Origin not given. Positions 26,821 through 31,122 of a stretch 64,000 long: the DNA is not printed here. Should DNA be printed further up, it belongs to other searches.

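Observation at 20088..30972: Convergent pair of ~1330-codon paralogous secreted lectin-like proteins bracketing an iron-storage/redox cassette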

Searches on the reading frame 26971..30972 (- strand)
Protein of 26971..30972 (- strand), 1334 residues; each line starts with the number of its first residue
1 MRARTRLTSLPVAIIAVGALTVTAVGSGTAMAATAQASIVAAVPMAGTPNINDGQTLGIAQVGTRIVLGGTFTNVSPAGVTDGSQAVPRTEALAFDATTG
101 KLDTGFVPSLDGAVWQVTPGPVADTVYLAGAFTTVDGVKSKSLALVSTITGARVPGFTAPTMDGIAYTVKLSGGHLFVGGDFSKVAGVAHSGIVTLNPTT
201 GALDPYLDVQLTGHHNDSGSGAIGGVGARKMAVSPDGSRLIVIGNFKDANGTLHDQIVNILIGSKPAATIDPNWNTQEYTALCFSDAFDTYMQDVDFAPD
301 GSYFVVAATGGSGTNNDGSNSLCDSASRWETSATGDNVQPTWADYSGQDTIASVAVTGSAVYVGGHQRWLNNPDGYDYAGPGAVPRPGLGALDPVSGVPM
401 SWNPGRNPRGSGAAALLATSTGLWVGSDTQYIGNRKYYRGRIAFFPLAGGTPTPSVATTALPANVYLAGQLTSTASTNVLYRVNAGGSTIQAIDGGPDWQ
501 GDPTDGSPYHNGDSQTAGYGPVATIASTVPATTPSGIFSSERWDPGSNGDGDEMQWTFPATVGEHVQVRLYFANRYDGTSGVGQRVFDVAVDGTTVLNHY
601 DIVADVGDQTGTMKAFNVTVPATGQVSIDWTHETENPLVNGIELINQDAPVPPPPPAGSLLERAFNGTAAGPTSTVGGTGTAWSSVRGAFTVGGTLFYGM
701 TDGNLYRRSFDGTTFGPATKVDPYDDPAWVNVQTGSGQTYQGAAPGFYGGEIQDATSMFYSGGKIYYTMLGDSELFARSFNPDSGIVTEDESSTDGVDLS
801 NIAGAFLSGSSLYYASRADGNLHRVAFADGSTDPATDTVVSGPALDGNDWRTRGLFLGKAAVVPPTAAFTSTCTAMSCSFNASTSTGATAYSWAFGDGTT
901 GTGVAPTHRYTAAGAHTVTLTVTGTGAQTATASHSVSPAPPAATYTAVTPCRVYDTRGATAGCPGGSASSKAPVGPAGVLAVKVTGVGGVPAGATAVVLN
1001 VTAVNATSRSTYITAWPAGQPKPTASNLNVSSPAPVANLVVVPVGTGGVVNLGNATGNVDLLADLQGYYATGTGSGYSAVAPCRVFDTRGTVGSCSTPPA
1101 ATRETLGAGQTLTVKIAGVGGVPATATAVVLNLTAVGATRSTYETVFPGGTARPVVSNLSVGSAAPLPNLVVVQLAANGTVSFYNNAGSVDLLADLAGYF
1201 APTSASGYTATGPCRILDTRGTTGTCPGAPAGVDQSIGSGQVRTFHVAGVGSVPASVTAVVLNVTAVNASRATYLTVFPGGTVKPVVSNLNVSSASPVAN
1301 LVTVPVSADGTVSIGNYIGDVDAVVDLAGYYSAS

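Call 9: search_protein_families(library=pfam, proteins=[window:26971-30972:-], max_evalue=0.1)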
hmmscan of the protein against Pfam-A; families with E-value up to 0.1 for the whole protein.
window:26971-30972:- (1334 aa): 5 families
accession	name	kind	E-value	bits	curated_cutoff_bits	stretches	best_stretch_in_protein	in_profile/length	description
PF18911.6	PKD_4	-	2.1e-14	53.8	27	1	870-935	12-82/85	PKD domain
PF11721.14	Malectin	-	4.5e-14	53.2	23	1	479-636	1-157/163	Malectin domain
PF00801.26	PKD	-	5e-09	36.5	23.5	1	878-930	17-73/80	PKD domain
PF12819.13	Malectin_like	-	0.00032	20.5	24.5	1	546-644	228-328/331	Malectin-like domain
PF17164.10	DUF5122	-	0.03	15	27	1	174-205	4-34/36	Domain of unknown function (DUF5122) beta-propeller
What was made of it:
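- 29065..29538 (-): B malectin (CBM57-like) domain, residues 479-636. Pfam PF11721, E=4.5e-14, 53.2 bits against a cut-off of 23 (call 9).
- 28168..28365 (-): B PKD domain, residues 870-935. Pfam PKD_4, E=2.1e-14 (call 9).
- Checked: Malectin and PKD pass the Pfam cut-offs in both proteins (call 9).
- Pfam malectin and PKD hits (call 9).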

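Call 10: search_protein_families(library=ncbifam, proteins=[window:26971-30972:-], max_evalue=0.1)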
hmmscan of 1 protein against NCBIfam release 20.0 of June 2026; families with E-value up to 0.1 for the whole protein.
window:26971-30972:- (1334 aa): 1 family
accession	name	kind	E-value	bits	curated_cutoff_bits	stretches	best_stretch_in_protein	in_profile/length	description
NF049877.1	GlucurArabfur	equivalog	5.4e-09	34.2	1800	1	471-632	1051-1215/1400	beta-d-glucuronidase/beta-L-arabinofuranosidase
